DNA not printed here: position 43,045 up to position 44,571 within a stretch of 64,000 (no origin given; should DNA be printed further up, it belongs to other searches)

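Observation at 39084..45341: Most complete copy of an iterated module: two tandem double hot-dog proteins, a coupled pair of family-III CoA-transferases, and a crotonase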

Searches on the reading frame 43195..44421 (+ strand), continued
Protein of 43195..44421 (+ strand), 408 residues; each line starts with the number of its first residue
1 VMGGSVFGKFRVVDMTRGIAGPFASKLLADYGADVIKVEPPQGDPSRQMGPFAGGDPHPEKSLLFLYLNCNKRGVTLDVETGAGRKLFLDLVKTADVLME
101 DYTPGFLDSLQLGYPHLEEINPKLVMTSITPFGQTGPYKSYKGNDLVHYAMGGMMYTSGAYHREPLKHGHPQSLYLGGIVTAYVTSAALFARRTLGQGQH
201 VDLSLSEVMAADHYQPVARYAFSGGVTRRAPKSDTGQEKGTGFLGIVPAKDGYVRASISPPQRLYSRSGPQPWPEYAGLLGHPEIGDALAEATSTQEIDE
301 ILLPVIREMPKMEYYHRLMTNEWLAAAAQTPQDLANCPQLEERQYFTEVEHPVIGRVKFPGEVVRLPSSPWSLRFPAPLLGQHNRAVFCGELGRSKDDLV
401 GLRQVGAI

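Call 44: find_encoding_contigs(protein=P0189, flank=7000, max_places=1)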
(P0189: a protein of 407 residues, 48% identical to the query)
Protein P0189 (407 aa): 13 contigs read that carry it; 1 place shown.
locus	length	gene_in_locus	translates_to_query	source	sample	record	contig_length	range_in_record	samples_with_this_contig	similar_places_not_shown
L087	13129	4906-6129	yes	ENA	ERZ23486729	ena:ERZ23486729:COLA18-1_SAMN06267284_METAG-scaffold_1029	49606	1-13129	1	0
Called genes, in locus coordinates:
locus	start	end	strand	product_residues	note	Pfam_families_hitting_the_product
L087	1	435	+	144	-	?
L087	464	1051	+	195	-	-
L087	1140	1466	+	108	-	PF00085:Thioredoxin, PF13098:Thioredoxin_2, PF13899:Thioredoxin_7 (faint), PF13905:Thioredoxin_8 (faint)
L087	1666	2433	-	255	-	PF00561:Abhydrolase_1, PF12146:Hydrolase_4, PF12697:Abhydrolase_6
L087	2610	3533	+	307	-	PF00378:ECH_1, PF16113:ECH_2, PF00378:ECH_1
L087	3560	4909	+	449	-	PF02515:CoA_transf_3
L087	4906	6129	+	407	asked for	PF02515:CoA_transf_3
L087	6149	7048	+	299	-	PF00378:ECH_1, PF16113:ECH_2, PF00378:ECH_1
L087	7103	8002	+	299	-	PF00378:ECH_1, PF16113:ECH_2, PF00378:ECH_1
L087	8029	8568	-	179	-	PF12850:Metallophos_2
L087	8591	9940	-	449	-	PF09587:PGA_cap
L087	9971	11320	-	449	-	PF09587:PGA_cap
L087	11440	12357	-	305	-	PF12911:OppC_N (weak), PF00528:BPD_transp_1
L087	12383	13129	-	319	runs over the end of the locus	PF19300:BPD_transp_1_N (faint), PF00528:BPD_transp_1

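Call 45: find_encoding_contigs(protein=P0206, flank=7000, max_places=1)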
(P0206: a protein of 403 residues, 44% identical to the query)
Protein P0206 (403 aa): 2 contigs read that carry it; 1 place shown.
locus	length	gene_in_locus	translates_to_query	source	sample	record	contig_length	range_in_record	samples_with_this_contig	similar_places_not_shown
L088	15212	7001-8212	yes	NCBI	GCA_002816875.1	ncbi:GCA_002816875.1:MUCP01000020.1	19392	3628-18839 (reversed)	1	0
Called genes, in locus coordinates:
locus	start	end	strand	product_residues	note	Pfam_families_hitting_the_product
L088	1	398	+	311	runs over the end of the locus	PF01458:SUFBD_core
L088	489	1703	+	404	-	PF00266:Aminotran_5, PF00155:Aminotran_1_2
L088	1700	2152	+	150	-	PF01592:NifU_N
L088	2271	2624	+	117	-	PF05942:PaREP1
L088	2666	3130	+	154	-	PF01592:NifU_N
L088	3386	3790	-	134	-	PF07366:SnoaL, PF12680:SnoaL_2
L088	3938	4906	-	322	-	PF03706:LPG_synthase_TM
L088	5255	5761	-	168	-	PF04978:MST, PF12867:DinB_2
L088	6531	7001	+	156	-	-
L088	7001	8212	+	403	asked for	PF02515:CoA_transf_3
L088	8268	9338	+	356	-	PF21320:WHD_Rv2258c, PF00891:Methyltransf_2, PF13489:Methyltransf_23, PF05175:MTS (weak), PF13847:Methyltransf_31, PF08241:Methyltransf_11, PF08242:Methyltransf_12, PF13649:Methyltransf_25, +1 more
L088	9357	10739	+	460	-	PF02515:CoA_transf_3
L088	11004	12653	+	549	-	PF06418:CTP_synth_N, PF00117:GATase, PF07722:Peptidase_C26 (weak)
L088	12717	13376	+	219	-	PF00923:TAL_FSA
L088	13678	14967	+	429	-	PF07497:Rho_RNA_bind, PF00006:ATP-synt_ab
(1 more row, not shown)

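Call 65: find_related_loci(query=A2, collection=metagenome_contigs, flank=8000)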
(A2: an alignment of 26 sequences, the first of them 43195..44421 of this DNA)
Query A2 (408 aa) in metagenome_contigs; peptide patterns used: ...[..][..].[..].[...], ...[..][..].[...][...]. (x = any residue, [..] = any of these).
600 stretches matched a pattern (row limit reached: there are more); 573 encode a relative of the query (tblastn E <= 1e-3); the best 80 are kept; 80 distinct loci.
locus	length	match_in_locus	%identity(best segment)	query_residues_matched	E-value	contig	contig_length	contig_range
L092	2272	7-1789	53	2-408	1e-149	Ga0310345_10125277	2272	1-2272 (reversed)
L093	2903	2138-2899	62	2-254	9e-110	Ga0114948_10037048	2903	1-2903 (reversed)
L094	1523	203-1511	44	4-408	1e-111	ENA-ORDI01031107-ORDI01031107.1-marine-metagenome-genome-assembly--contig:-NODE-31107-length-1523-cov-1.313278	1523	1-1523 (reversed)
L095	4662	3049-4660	42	10-408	3e-102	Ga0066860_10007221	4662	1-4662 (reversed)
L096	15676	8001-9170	46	10-408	9e-102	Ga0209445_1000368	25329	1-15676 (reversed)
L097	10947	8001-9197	43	1-408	7e-100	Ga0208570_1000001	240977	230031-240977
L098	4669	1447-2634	43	2-403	1e-98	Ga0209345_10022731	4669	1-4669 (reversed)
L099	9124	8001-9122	44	1-383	2e-97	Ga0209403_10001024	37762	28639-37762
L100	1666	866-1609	63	12-258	6e-104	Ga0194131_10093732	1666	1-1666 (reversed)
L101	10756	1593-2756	43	11-408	1e-102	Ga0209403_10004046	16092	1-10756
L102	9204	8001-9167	43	11-408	2e-96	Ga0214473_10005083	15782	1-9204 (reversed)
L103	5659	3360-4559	41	1-408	4e-96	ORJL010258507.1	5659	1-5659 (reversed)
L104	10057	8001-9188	42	11-408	5e-95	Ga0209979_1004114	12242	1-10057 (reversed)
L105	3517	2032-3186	43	1-395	3e-95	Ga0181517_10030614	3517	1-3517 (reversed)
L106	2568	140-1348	41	2-408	5e-97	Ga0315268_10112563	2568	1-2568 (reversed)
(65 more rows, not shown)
